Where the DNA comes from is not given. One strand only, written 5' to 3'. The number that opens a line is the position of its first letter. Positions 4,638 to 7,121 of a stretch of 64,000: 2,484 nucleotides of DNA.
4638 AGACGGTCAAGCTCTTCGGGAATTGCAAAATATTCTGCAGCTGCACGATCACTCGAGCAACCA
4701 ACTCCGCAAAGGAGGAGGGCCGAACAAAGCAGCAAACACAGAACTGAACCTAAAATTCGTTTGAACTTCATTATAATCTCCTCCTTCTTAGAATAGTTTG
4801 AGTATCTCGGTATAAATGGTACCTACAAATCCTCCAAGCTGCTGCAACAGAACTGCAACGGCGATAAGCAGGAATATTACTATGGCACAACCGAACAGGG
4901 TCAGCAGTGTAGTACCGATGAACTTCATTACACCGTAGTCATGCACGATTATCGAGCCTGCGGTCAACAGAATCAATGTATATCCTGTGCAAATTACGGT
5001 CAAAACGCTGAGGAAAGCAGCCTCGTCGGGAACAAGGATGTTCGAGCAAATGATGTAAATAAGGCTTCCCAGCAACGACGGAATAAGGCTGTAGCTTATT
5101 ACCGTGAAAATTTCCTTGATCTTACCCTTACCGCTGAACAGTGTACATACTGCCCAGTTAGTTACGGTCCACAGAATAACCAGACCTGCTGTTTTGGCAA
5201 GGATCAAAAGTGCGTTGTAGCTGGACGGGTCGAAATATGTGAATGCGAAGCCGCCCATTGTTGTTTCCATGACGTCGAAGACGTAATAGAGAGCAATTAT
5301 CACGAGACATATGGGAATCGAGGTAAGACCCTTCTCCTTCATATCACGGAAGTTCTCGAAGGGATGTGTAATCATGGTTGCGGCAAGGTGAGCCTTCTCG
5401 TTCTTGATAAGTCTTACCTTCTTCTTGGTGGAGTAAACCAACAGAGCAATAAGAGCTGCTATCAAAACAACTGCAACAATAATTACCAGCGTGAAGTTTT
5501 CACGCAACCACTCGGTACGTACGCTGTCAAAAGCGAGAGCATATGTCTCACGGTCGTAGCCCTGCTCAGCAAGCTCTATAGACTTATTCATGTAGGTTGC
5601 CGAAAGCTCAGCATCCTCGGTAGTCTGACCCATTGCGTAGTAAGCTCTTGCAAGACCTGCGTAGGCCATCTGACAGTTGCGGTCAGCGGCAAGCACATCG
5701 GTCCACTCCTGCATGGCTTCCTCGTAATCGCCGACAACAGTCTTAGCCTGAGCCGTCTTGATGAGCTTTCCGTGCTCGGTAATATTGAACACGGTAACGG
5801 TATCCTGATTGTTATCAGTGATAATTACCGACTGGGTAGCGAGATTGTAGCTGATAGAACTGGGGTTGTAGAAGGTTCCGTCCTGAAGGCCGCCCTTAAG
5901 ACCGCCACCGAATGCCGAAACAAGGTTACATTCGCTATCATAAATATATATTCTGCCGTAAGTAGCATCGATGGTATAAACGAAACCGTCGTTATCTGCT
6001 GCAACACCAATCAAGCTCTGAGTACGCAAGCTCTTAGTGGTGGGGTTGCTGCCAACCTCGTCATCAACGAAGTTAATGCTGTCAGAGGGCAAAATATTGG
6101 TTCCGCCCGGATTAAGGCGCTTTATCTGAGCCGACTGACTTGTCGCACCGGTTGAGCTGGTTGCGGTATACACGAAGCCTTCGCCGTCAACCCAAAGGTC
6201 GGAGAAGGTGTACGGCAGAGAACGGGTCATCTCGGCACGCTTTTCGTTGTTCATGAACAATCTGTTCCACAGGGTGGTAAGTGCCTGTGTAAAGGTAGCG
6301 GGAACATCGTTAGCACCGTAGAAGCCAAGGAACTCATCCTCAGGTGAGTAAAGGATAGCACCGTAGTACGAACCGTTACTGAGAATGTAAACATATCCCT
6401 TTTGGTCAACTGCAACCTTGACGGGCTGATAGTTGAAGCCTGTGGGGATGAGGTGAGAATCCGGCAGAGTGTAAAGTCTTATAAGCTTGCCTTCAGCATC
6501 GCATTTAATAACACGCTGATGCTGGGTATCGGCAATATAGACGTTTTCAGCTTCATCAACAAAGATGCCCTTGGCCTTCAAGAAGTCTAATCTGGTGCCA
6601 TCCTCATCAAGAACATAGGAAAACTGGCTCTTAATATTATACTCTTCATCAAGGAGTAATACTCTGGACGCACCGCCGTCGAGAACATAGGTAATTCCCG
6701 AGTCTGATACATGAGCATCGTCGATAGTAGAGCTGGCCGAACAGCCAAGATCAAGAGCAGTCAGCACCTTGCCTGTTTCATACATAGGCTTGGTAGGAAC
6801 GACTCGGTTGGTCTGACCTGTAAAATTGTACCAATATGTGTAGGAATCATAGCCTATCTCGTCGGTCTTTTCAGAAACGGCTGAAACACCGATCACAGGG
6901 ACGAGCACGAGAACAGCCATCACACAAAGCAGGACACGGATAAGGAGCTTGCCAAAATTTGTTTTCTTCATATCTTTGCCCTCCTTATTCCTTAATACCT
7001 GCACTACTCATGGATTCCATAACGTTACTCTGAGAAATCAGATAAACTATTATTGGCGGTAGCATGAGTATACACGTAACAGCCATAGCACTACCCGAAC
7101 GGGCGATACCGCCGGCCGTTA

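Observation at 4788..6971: Extracellular NHL beta-propeller and TPR-like region fused to a Yip1-family membrane domain, inside a sugar ABC operon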

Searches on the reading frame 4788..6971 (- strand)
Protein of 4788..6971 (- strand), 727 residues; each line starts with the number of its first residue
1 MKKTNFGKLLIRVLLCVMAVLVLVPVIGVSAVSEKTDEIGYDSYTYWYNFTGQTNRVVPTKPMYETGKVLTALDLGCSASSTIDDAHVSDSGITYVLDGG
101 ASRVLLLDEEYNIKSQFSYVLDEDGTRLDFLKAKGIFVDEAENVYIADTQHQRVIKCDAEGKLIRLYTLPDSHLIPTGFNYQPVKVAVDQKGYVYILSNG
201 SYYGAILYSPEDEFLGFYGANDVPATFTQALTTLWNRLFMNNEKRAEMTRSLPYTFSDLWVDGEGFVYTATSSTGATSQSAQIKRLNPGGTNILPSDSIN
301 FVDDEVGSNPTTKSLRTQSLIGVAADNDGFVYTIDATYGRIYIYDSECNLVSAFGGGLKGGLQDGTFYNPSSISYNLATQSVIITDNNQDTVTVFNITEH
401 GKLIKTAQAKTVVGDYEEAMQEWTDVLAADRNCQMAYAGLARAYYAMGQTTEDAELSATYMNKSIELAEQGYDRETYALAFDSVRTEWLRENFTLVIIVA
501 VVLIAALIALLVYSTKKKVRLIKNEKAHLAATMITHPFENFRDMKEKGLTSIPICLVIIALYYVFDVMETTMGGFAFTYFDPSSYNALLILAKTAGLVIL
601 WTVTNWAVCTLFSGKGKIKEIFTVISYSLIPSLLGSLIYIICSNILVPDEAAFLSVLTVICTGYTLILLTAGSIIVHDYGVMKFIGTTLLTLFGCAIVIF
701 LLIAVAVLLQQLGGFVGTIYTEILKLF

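Call 5: search_protein_families(library=pfam, proteins=[window:4788-6971:-], max_evalue=0.01)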
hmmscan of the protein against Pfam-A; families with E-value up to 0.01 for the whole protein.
window:4788-6971:- (727 aa): 7 families
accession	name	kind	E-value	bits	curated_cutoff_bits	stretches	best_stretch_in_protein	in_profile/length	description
PF04893.22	Yip1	-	3.6e-15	56.7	28.6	1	533-702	3-172/173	Yip1 domain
PF01436.27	NHL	-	7.6e-06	26.1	20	0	367-395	1-28/28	NHL repeat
PF08450.18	SGL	-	0.00036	20.7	26.3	1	135-172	188-225/246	SMP-30/Gluconolactonase/LRE-like region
PF06739.17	SBBP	-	0.00057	20.2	20.5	0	181-197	13-29/38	Beta-propeller repeat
PF14559.12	TPR_19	-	0.00097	19.9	25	1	414-451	5-42/68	Tetratricopeptide repeat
PF06977.17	SdiA-regulated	-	0.0037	16.9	21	0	91-147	183-239/249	SdiA-regulated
PF14863.12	Alkyl_sulf_dimr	-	0.0052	17.6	26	1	396-468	65-137/139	Alkyl sulfatase dimerisation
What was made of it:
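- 4791..5318 (-): Residues 552-727: five-TM Yip1 domain. The Pfam match covers residues 533-702, so its first 19 residues fall in the linker part above. PF04893 E=3.6e-15, full profile length (call 5).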

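Call 6: search_protein_families(library=ncbifam, proteins=[window:4788-6971:-], max_evalue=0.01)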
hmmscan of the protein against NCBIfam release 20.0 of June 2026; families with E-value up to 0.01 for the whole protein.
window:4788-6971:- (727 aa): 1 family
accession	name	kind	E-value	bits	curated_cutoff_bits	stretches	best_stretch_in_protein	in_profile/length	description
NF035926.1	scyF_NHL_VPEP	equivalog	3e-15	56.2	350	2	89-169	207-285/376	scytonemin biosynthesis PEP-CTERM protein ScyF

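Call 7: find_homologous_proteins(query=window:4788-6971:-, max_evalue=0.00001)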
Query window:4788-6971:- (727 aa): 684 proteins with E <= 0.00001 among 8000 candidates; the best 120 are listed.
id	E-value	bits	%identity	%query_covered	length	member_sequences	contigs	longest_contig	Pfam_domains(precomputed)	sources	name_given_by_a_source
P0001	0.0e+0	1620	100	100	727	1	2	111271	PF04893.23,PF01436.28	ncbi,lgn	-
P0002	0.0e+0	1373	82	100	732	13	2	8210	PF04893.23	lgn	-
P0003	0.0e+0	1350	81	100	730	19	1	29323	PF04893.23,PF01436.28,PF08450.19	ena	-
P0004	0.0e+0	1342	79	100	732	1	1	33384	PF04893.23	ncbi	-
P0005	0.0e+0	1336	80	100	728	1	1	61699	PF04893.23,PF01436.28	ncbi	-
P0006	0.0e+0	1334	80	100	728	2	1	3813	PF04893.23,PF01436.28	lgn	-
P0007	0.0e+0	1313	77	100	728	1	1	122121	PF04893.23,PF06977.18,PF01436.28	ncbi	-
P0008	0.0e+0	1312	78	100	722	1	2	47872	PF04893.23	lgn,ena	-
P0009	0.0e+0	1309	77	100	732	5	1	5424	PF04893.23,PF01436.28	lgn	-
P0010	0.0e+0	1305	78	100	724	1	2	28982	PF04893.23,PF01436.28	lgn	-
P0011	0.0e+0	1304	78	100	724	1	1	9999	PF04893.23,PF01436.28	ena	-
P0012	0.0e+0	1299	78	100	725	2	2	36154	PF04893.23,PF01436.28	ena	-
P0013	0.0e+0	1283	75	100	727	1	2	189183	PF04893.23,PF01436.28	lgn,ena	-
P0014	0.0e+0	1282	75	100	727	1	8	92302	PF04893.23,PF01436.28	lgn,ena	-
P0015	0.0e+0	1282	77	100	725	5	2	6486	PF04893.23,PF01436.28,PF08450.19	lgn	-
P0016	0.0e+0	1280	75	100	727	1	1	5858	PF04893.23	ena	-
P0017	0.0e+0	1279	76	100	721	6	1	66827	PF04893.23,PF01436.28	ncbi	-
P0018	0.0e+0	1272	76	100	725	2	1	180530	PF04893.23,PF01436.28,PF08450.19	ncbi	-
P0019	0.0e+0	1267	75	100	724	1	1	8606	PF04893.23,PF01436.28,PF08450.19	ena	-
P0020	0.0e+0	1265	76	100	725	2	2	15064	PF04893.23,PF01436.28,PF08450.19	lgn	-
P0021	0.0e+0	1263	75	100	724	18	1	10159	PF04893.23,PF01436.28,PF08450.19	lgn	-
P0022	0.0e+0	1219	73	100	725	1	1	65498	PF04893.23,PF01436.28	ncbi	-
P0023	0.0e+0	1219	73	100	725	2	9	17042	PF04893.23,PF08450.19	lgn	-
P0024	0.0e+0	1218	72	100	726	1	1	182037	PF04893.23,PF06977.18,PF01436.28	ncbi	-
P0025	0.0e+0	1216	73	100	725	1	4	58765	PF04893.23,PF06977.18,PF08450.19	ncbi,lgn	-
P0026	0.0e+0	1212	73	100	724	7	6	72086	PF04893.23,PF01436.28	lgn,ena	-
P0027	0.0e+0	1203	73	97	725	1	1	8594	PF04893.23,PF01436.28,PF06739.18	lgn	-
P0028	0.0e+0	1201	74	97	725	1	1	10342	PF04893.23,PF01436.28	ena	-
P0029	0.0e+0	1199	71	100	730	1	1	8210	PF04893.23,PF01436.28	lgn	-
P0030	0.0e+0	1199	73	97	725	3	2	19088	PF04893.23,PF01436.28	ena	-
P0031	0.0e+0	1198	72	100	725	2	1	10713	PF04893.23,PF01436.28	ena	-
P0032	0.0e+0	1196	71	100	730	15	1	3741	PF04893.23,PF01436.28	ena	-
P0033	0.0e+0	1194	72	97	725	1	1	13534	PF04893.23,PF01436.28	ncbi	-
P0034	0.0e+0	1192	71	100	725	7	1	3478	PF04893.23,PF01436.28,PF06739.18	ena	-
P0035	0.0e+0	1185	71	100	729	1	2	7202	PF04893.23,PF01436.28,PF08450.19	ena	-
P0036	0.0e+0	1180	71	100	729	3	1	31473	PF04893.23,PF01436.28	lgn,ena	-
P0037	0.0e+0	1173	71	96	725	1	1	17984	PF04893.23,PF01436.28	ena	-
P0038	0.0e+0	1155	70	100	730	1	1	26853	PF04893.23,PF01436.28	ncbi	-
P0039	0.0e+0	1153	70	97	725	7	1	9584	PF04893.23,PF01436.28,PF06739.18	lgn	-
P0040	0.0e+0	1150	68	100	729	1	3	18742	PF04893.23,PF01436.28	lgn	-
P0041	0.0e+0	1149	68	100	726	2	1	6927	PF04893.23,PF01436.28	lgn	-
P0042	0.0e+0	1127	67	100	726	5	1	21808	PF04893.23,PF01436.28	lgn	-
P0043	0.0e+0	1121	67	100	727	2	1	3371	PF04893.23,PF01436.28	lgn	-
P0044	0.0e+0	1120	66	100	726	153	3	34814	PF04893.23,PF01436.28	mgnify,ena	mgnify:FL=1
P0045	0.0e+0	1116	66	100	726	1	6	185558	PF04893.23,PF01436.28,PF06739.18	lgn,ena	-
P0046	0.0e+0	1108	66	99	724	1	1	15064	PF04893.23,PF01436.28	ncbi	-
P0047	0.0e+0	1108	65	100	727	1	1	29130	PF04893.23,PF01436.28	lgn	-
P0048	0.0e+0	1102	67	100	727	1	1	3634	PF04893.23,PF01436.28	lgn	-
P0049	0.0e+0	1098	66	100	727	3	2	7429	PF04893.23,PF01436.28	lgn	-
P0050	0.0e+0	1097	66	100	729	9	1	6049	PF04893.23,PF01436.28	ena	-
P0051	0.0e+0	1096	66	100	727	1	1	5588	PF04893.23,PF01436.28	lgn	-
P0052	0.0e+0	1088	65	100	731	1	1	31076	PF04893.23,PF01436.28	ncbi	-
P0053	0.0e+0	1087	65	100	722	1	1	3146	PF04893.23,PF01436.28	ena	-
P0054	0.0e+0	1085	64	100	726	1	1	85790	PF04893.23,PF01436.28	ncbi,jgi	jgi:hypothetical protein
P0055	0.0e+0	1076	64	100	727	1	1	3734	PF04893.23,PF01436.28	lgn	-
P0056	0.0e+0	1073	64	100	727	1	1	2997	PF04893.23,PF01436.28,PF06739.18,PF08450.19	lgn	-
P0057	0.0e+0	1065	64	100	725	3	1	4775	PF04893.23,PF01436.28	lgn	-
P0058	0.0e+0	1064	64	100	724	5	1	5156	PF04893.23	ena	-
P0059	0.0e+0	1063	64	100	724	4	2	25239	PF04893.23,PF06739.18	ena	-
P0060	0.0e+0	1063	64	100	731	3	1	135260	PF04893.23,PF01436.28,PF08450.19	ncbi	-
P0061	0.0e+0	1063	65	100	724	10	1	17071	PF04893.23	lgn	-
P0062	0.0e+0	1062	64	100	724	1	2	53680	PF04893.23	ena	-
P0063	0.0e+0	1062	64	100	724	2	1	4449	PF04893.23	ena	-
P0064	0.0e+0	1060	64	100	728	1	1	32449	PF04893.23,PF01436.28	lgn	-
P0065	0.0e+0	1055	63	100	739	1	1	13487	PF04893.23,PF06739.18,PF08450.19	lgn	-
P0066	0.0e+0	1047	63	100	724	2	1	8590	PF04893.23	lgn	-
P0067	0.0e+0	1042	63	100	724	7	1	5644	PF04893.23,PF01436.28,PF06739.18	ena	-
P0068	0.0e+0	1034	62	100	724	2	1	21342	PF04893.23,PF01436.28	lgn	-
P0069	0.0e+0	1034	61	100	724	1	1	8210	PF04893.23,PF01436.28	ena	-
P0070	0.0e+0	1029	62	99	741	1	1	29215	PF04893.23,PF01436.28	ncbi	-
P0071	0.0e+0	1022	62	100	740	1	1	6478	PF04893.23,PF08450.19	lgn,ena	-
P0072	0.0e+0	1022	62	100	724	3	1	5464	PF04893.23,PF01436.28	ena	-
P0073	0.0e+0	1021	62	100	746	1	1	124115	PF04893.23,PF01436.28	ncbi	-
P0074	0.0e+0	1019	62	100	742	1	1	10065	PF04893.23,PF01436.28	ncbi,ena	-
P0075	0.0e+0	1016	61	100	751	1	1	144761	PF04893.23,PF01436.28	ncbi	-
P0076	0.0e+0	1011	62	100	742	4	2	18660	PF04893.23,PF01436.28,PF06739.18,PF08450.19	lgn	-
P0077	7.7e-297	1005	61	100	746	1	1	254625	PF04893.23,PF01436.28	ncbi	-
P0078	1.1e-227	776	47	100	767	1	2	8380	PF14559.13,PF04893.23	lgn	-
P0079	5.9e-226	770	49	100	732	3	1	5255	PF04893.23,PF01436.28,PF07719.24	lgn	-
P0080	3.1e-225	768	52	83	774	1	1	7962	PF04893.23,PF01436.28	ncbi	-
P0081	1.5e-197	676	43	97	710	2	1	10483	PF14559.13,PF04893.23,PF13432.13,PF01436.28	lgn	-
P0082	1.9e-194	666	44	98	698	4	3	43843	PF04893.23,PF13432.13,PF01436.28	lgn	-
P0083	3.2e-192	659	44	97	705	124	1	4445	PF14559.13,PF04893.23,PF13432.13,PF01436.28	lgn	-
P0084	8.4e-191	654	44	98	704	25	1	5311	PF04893.23,PF01436.28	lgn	-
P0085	2.5e-190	653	43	99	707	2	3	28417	PF04893.23,PF01436.28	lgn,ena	-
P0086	1.5e-189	650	44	98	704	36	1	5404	PF04893.23,PF01436.28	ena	-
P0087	3.7e-188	645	42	98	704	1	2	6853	PF14559.13,PF04893.23,PF01436.28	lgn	-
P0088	3.9e-188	645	43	98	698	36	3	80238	PF04893.23,PF01436.28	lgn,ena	-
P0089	5.1e-188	645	43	98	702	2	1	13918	PF04893.23,PF01436.28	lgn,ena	-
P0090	9.9e-188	644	43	99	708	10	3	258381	PF04893.23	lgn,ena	-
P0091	1.0e-187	644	43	96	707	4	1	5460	PF04893.23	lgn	-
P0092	1.2e-187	644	44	98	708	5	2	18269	PF04893.23,PF01436.28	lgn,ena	-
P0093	1.8e-187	643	44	98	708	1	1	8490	PF04893.23,PF01436.28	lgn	-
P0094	2.0e-187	643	46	97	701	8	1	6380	PF04893.23,PF01436.28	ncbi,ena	-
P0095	2.9e-187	642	43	98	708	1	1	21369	PF04893.23,PF01436.28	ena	-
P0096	3.2e-187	642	43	99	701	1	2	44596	PF04893.23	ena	-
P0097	3.2e-187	642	43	98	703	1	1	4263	PF04893.23,PF01436.28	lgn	-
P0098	4.2e-187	642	46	98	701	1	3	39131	PF04893.23,PF01436.28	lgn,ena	-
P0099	4.4e-187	642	42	98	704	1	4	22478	PF04893.23,PF01436.28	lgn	-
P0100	1.1e-186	640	42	95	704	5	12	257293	PF14559.13,PF04893.23,PF01436.28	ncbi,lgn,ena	-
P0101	1.7e-186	640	44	98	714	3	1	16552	PF04893.23,PF01436.28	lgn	-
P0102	1.8e-186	640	46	98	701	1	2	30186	PF04893.23,PF01436.28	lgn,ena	-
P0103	2.2e-186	639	44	100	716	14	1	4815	PF04893.23,PF01436.28,PF06739.18,PF08450.19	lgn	-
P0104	2.6e-186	639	43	98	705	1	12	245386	PF04893.23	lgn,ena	-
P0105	2.9e-186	639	46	98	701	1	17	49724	PF04893.23,PF01436.28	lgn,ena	-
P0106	3.9e-186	639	43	98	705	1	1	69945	PF04893.23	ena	-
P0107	5.0e-186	638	46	98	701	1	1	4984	PF04893.23,PF01436.28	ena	-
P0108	6.6e-186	638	43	98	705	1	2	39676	PF04893.23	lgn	-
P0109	6.7e-186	638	45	98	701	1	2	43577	PF14559.13,PF04893.23,PF01436.28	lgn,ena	-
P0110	7.4e-186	638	43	98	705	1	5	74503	PF04893.23,PF01436.28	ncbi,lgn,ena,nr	ncbi:MAG: hypothetical protein IKK55_00330 [Clostridia bacterium]|nr:hypothetical protein [Clostridi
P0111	1.1e-185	637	44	100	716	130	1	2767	PF04893.23,PF01436.28,PF06739.18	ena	-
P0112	1.3e-185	637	43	98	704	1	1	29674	PF04893.23,PF01436.28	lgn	-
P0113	2.9e-185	636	43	98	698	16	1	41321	PF04893.23,PF13432.13,PF01436.28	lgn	-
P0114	3.5e-185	636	41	97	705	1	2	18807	PF04893.23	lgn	-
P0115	3.5e-185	636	42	99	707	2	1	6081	PF04893.23,PF01436.28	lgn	-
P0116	4.3e-185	635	44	98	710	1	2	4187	PF04893.23,PF01436.28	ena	-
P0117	4.9e-185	635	41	95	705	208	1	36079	PF04893.23,PF01436.28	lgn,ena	-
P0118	5.2e-185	635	45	95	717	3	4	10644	PF04893.23,PF01436.28,PF08450.19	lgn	-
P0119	7.9e-185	634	45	98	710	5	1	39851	PF04893.23,PF01436.28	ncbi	-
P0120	8.6e-185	634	43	98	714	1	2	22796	PF04893.23,PF01436.28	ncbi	-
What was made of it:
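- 4788..6971 (-): NHL-TPR-TM-Yip1 fusion protein, 727 aa including the stop codon at 4788-4790. This is the finding. 100% identical database protein P0001 of 727 aa (call 7).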

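Call 11: find_related_loci(query=A1, collection=genome_contigs, flank=10000)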
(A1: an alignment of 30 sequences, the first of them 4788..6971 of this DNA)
Query A1 (727 aa) in genome_contigs; peptide patterns used: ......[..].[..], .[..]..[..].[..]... (x = any residue, [..] = any of these).
500 stretches matched a pattern; 462 encode a relative of the query (tblastn E <= 1e-3); the best 80 are kept; 80 distinct loci.
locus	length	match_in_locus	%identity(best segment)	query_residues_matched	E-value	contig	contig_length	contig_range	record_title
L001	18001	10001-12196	82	1-727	0e+0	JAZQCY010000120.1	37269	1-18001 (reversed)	MAG: Acutalibacteraceae bacterium isolate T1900044637_TS20190103.MAGScoT_cleanbin_000031 SGB_1183_k141_1380633, whole ge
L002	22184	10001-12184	77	1-727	0e+0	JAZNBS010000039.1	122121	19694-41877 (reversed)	MAG: Acutalibacteraceae bacterium isolate T1900044741_TS20190207.MAGScoT_cleanbin_000005 SGB_2064_k141_753222, whole gen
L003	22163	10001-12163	76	1-727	0e+0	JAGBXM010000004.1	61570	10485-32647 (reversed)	MAG: Clostridia bacterium isolate RGIG9536 Yak_Colon-2__c24353, whole genome shotgun sequence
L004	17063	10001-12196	77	1-727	0e+0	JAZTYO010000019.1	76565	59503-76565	MAG: Acutalibacteraceae bacterium isolate T1900045326_YK20190015.MAGScoT_cleanbin_000004 SGB_6450_k141_2736736, whole ge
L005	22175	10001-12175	73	1-727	0e+0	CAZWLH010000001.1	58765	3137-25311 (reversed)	MAG TPA_asm: uncultured Eubacteriales bacterium isolate SRP350583_co1_353 genome assembly, contig: NODE_709_length_58765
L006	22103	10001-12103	72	25-727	0e+0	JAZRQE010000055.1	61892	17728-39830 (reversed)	MAG: Acutalibacteraceae bacterium isolate T1900045367_YK20190057.MAGScoT_cleanbin_000004 SGB_6844_k141_3312778, whole ge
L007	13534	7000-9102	72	25-727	0e+0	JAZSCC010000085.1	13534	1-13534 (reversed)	MAG: Acutalibacteraceae bacterium isolate T1900044921_TS20190387.MAGScoT_cleanbin_000030 SGB_3356_k141_2037379, whole ge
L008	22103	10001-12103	70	25-727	0e+0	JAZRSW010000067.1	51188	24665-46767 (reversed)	MAG: Acutalibacteraceae bacterium isolate T1900045345_YK20190035.MAGScoT_cleanbin_000017 SGB_6702_k141_993058, whole gen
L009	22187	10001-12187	81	1-727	0e+0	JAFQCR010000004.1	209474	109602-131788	MAG: Clostridia bacterium isolate RGIG1699 Goat_Cecum-2__c123607, whole genome shotgun sequence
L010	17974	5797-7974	64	1-727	0e+0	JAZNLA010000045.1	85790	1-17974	MAG: Acutalibacteraceae bacterium isolate T1900044672_TS20190138.MAGScoT_cleanbin_000006 SGB_1596_k141_2867174, whole ge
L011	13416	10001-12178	66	1-727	0e+0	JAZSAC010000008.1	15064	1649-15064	MAG: Acutalibacteraceae bacterium isolate T1900044941_TS20190407.MAGScoT_cleanbin_000004 SGB_3461_k141_1132737, whole ge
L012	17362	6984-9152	64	1-726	0e+0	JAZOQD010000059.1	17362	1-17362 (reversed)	MAG: Acutalibacteraceae bacterium isolate T1900045569_YK20190263.MAGScoT_cleanbin_000044 SGB_7964_k141_2113336, whole ge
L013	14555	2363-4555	65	1-727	0e+0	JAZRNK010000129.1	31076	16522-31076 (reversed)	MAG: Acutalibacteraceae bacterium isolate T1900045410_YK20190100.MAGScoT_cleanbin_000014 SGB_7007_k141_3097446, whole ge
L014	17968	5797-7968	63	1-727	0e+0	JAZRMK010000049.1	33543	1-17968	MAG: Acutalibacteraceae bacterium isolate T1900045425_YK20190116.MAGScoT_cleanbin_000009 SGB_7064_k141_1221962, whole ge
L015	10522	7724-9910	71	1-727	0e+0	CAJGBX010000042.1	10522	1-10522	MAG: Clostridiaceae bacterium isolate MAG20 genome assembly, contig: k141_5423839_length_10522_cov_16.3284, whole genome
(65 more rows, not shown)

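Call 18: find_encoding_contigs(protein=P0100, flank=10000, max_places=4)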
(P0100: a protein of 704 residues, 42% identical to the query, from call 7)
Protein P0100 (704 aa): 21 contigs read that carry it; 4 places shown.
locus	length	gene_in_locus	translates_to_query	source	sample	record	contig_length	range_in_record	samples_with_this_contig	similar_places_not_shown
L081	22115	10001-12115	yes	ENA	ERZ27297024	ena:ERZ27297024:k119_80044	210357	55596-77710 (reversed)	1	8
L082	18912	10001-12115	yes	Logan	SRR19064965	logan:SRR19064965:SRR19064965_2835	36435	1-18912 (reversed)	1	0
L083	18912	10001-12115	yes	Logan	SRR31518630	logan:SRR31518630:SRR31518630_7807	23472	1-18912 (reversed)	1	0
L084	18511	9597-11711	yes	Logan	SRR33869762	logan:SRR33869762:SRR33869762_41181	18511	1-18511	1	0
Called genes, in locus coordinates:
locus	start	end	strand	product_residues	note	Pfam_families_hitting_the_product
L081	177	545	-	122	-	-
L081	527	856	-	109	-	-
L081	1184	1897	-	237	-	PF03009:GDPD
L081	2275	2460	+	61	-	-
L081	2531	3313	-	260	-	PF02311:AraC_binding, PF07883:Cupin_2, PF12833:HTH_18, PF00165:HTH_AraC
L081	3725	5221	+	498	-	PF00722:Glyco_hydro_16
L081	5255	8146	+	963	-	PF01547:SBP_bac_1, PF13416:SBP_bac_8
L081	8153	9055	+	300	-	PF00528:BPD_transp_1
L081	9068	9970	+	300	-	PF00528:BPD_transp_1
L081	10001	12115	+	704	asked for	PF01436:NHL (faint), PF14559:TPR_19 (weak), PF04893:Yip1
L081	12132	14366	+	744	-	PF18952:DUF5696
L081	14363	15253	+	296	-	PF00528:BPD_transp_1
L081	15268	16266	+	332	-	PF00528:BPD_transp_1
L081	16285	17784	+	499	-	PF13416:SBP_bac_8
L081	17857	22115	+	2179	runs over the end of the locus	PF09479:Flg_new (weak)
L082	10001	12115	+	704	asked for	PF01436:NHL (faint), PF14559:TPR_19 (weak), PF04893:Yip1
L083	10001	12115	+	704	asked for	PF01436:NHL (faint), PF14559:TPR_19 (weak), PF04893:Yip1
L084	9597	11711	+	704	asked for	PF01436:NHL (faint), PF14559:TPR_19 (weak), PF04893:Yip1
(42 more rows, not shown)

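Call 19: find_encoding_contigs(protein=P0001, flank=10000, max_places=2)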
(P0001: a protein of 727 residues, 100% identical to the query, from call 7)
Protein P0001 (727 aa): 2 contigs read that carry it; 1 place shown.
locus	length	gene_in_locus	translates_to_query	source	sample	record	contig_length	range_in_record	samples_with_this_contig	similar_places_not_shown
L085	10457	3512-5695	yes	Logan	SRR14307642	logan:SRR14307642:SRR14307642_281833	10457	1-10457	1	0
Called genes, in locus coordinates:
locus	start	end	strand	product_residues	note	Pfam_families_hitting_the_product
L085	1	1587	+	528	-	?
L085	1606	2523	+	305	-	PF00528:BPD_transp_1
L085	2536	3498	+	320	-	-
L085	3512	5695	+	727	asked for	PF01436:NHL (faint), PF04893:Yip1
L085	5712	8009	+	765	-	PF18952:DUF5696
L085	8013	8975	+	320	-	PF00528:BPD_transp_1 (faint)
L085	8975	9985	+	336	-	PF00528:BPD_transp_1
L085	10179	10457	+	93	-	?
